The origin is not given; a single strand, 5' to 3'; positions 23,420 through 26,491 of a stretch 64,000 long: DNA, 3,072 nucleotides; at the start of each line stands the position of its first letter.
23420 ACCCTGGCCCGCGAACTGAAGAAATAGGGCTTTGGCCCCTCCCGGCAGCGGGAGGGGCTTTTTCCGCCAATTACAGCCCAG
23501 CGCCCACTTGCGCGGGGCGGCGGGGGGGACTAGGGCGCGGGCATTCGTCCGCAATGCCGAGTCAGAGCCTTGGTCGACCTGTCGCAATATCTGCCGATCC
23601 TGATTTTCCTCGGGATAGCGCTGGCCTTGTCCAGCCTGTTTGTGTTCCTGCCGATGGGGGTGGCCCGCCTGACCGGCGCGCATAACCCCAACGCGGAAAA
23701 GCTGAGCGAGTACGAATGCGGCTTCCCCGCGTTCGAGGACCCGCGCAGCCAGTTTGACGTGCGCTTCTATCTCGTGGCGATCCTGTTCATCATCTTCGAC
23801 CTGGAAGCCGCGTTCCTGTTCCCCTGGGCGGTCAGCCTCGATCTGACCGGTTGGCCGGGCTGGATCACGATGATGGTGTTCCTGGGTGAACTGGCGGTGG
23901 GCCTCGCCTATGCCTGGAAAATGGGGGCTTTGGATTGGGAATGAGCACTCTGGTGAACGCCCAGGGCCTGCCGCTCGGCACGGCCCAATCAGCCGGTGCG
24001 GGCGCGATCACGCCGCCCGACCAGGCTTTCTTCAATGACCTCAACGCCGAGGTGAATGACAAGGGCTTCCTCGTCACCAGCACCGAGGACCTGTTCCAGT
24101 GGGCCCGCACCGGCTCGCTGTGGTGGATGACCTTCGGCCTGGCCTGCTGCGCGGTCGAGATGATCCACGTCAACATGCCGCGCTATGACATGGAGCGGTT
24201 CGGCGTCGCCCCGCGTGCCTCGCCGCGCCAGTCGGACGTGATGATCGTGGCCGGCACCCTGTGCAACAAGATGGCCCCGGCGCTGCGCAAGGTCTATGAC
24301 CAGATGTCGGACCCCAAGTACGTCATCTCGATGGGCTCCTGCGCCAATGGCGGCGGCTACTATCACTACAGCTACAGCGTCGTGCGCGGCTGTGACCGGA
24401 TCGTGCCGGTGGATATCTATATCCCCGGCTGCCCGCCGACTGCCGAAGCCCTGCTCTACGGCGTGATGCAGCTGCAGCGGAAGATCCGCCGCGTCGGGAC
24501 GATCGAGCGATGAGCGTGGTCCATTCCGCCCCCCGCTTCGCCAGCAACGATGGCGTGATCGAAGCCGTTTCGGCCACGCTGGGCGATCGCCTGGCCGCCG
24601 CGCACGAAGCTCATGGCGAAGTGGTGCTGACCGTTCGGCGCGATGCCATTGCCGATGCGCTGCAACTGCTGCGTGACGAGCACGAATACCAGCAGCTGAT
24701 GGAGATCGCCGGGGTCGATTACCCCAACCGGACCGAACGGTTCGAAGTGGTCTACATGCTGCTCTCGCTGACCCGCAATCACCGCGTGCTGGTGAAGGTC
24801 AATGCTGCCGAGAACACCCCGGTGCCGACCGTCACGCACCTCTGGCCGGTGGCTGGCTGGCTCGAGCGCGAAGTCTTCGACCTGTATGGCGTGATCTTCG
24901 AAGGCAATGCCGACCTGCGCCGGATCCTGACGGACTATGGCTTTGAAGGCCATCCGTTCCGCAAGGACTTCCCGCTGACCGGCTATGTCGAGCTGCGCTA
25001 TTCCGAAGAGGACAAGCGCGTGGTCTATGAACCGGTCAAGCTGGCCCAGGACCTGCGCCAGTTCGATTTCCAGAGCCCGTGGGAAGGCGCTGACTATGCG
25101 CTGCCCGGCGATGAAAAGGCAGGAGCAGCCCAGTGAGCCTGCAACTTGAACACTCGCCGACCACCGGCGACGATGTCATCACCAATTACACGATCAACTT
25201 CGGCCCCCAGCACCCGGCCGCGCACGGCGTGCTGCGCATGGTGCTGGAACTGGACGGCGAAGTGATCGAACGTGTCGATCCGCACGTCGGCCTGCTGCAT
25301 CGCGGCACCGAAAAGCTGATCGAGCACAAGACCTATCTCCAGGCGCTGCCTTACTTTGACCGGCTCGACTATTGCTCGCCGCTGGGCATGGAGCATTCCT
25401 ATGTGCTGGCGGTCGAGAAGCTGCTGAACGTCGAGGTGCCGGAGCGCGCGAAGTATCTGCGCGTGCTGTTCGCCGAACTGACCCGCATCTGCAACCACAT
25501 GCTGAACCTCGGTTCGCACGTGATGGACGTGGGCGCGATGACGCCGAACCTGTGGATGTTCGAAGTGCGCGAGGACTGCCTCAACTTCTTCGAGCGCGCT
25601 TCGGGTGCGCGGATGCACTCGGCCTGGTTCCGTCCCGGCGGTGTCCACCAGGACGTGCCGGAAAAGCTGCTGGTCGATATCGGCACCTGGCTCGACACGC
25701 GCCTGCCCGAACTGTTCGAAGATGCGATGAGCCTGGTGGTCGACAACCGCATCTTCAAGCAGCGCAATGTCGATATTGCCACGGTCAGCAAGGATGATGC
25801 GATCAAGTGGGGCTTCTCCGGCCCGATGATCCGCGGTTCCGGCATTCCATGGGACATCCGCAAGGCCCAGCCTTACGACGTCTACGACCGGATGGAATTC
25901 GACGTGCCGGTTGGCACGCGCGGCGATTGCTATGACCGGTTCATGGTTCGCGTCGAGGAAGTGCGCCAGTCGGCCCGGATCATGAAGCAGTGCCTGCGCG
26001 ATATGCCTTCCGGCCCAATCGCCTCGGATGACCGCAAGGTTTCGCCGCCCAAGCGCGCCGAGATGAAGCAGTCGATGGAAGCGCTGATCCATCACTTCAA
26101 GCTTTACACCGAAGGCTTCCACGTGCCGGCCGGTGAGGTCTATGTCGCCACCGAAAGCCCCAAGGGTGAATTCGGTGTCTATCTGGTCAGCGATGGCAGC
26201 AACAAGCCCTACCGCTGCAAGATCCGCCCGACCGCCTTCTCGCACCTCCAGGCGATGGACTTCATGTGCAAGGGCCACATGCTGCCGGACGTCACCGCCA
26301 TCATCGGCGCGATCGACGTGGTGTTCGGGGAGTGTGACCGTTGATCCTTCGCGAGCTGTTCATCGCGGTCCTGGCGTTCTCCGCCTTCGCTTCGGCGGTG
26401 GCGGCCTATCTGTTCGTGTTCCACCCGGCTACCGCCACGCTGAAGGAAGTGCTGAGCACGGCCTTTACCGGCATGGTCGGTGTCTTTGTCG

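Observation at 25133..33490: Complex I operon carrying four translationally coupled passenger genes at three junctions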

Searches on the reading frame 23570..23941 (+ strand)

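Call 104: search_protein_families(library=ncbifam, proteins=[window:23570-23941:+], max_evalue=1e-20)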
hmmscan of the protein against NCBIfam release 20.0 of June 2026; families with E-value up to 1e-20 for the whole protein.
window:23570-23941:+ (124 aa): 3 families
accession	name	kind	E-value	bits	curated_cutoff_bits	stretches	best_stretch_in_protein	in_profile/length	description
NF005922.0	PRK07928.1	equivalog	6.5e-28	97.5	155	1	4-124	1-119/119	NADH-quinone oxidoreductase subunit A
NF005839.0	PRK07756.1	equivalog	1.4e-27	96.4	163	1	6-123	8-121/122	NADH-quinone oxidoreductase subunit A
NF006303.0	PRK08489.1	equivalog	1.8e-25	90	145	1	5-124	8-126/129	NAD(P)H-quinone oxidoreductase subunit 3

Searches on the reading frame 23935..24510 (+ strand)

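Call 104: search_protein_families(library=ncbifam, proteins=[window:23935-24510:+], max_evalue=1e-20)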
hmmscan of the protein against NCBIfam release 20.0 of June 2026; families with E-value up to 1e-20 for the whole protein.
window:23935-24510:+ (192 aa): 11 families
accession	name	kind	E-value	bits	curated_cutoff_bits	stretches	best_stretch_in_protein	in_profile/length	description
NF005012.1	PRK06411.1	subfamily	1e-80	269.1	116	1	34-189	8-163/166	NADH-quinone oxidoreductase subunit NuoB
TIGR01957.1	nuoB_fam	subfamily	7.5e-73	243.2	142.7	1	45-186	2-144/145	NADH-quinone oxidoreductase subunit B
NF011388.0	PRK14813.1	equivalog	1e-62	211.4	294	1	36-186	4-155/189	NADH dehydrogenase subunit B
NF011393.0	PRK14818.1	equivalog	1.8e-62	209.9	255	1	49-186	20-157/173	NADH dehydrogenase subunit B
NF011394.0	PRK14819.1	equivalog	3.7e-62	210.3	312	1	34-185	5-157/264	NADH-quinone oxidoreductase subunit B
NF011391.0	PRK14816.1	equivalog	4.6e-59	199.3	283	1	36-185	26-178/196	NADH-quinone oxidoreductase subunit B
NF009808.0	PRK13292.1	equivalog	1.7e-58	198.2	1156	1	42-186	7-151/791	NADH-quinone oxidoreductase subunit B/C/D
NF011390.0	PRK14815.1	equivalog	1.6e-56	190.5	281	1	42-186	15-159/183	NADH dehydrogenase subunit B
NF011395.0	PRK14820.1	equivalog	3.7e-48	163.7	263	1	39-185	12-158/180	NADH-quinone oxidoreductase subunit B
NF011389.0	PRK14814.1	equivalog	4.1e-48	163.7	285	1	45-188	18-161/186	NADH dehydrogenase subunit B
NF011392.0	PRK14817.1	equivalog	5.2e-48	163.1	271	1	42-185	18-161/182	NADH-quinone oxidoreductase subunit B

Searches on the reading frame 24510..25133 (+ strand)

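Call 104: search_protein_families(library=ncbifam, proteins=[window:24510-25133:+], max_evalue=1e-20)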
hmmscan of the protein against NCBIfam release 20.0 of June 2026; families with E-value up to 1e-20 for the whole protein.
window:24510-25133:+ (208 aa): 11 families
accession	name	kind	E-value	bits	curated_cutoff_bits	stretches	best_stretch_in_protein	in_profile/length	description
NF004733.0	PRK06074.1-5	equivalog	1.3e-83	279.6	225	1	18-205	11-200/203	NADH-quinone oxidoreductase subunit C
NF004731.0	PRK06074.1-3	equivalog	3.5e-55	187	303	1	56-205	47-196/207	NADH-quinone oxidoreductase subunit C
NF004730.0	PRK06074.1-1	equivalog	1.8e-51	174.9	193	1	17-178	9-180/200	NADH-quinone oxidoreductase subunit C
NF004732.0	PRK06074.1-4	equivalog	2e-44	152.2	376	1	75-177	114-218/250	NADH-quinone oxidoreductase subunit C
TIGR01961.1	NuoC_fam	subfamily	6.1e-41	139.8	122.45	1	40-158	3-122/122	NADH (or F420H2) dehydrogenase, subunit C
NF005856.0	PRK07785.1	equivalog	1e-31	110.7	224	1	26-161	90-228/246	NADH-quinone oxidoreductase subunit C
NF004737.0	PRK06074.2-4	equivalog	1.5e-29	102.9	144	1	31-163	7-135/150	NADH-quinone oxidoreductase subunit C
NF006304.0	PRK08491.1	equivalog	2.3e-29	102.8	228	1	34-169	55-189/263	NADH-quinone oxidoreductase subunit C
NF008728.0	PRK11742.1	equivalog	1.3e-26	93.2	840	1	11-179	19-197/598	NADH-quinone oxidoreductase subunit C/D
NF009808.0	PRK13292.1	equivalog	1.4e-26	92.7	1156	1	14-171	225-390/791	NADH-quinone oxidoreductase subunit B/C/D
NF004736.0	PRK06074.2-3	equivalog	7.7e-21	74.6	239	1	40-170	44-173/183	NADH-quinone oxidoreductase subunit C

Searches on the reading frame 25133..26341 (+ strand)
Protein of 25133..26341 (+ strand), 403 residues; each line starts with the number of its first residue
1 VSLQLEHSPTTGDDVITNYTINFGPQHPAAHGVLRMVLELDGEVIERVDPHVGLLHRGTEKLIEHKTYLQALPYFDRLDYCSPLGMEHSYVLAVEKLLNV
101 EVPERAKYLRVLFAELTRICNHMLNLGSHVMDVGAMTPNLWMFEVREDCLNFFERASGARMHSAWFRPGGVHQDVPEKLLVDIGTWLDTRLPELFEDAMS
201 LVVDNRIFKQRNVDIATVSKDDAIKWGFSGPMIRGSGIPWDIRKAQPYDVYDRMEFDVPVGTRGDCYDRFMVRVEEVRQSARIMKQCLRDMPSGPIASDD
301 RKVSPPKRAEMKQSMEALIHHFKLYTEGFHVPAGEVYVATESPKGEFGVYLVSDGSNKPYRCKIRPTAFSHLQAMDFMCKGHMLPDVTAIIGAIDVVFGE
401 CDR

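Call 104: search_protein_families(library=ncbifam, proteins=[window:25133-26341:+], max_evalue=1e-20)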
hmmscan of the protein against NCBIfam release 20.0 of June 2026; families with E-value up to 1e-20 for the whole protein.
window:25133-26341:+ (403 aa): 7 families
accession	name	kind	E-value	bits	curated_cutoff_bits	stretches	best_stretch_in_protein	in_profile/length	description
NF004739.1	PRK06075.1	equivalog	7.7e-184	610.8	360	1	19-403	1-384/384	NADH-quinone oxidoreductase subunit D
TIGR01962.1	NuoD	equivalog_domain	1.4e-173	577.2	459.35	1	18-403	2-386/386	NADH dehydrogenase (quinone) subunit D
NF009808.0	PRK13292.1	equivalog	1.3e-127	426.8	1156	1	18-403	407-791/791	NADH-quinone oxidoreductase subunit B/C/D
NF008728.0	PRK11742.1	equivalog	4.6e-125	418.3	840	1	20-403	216-598/598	NADH-quinone oxidoreductase subunit C/D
NF008974.0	PRK12322.1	equivalog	6.6e-122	407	522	1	19-316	7-304/366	NADH-quinone oxidoreductase subunit D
NF005649.0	PRK07415.1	equivalog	3.7e-106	355.5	583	1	19-403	11-394/394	NAD(P)H-quinone oxidoreductase subunit H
NF040602.1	F420_dehyd_FpoD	exception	1.5e-94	317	600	1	20-403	9-372/372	F420H2 dehydrogenase subunit FpoD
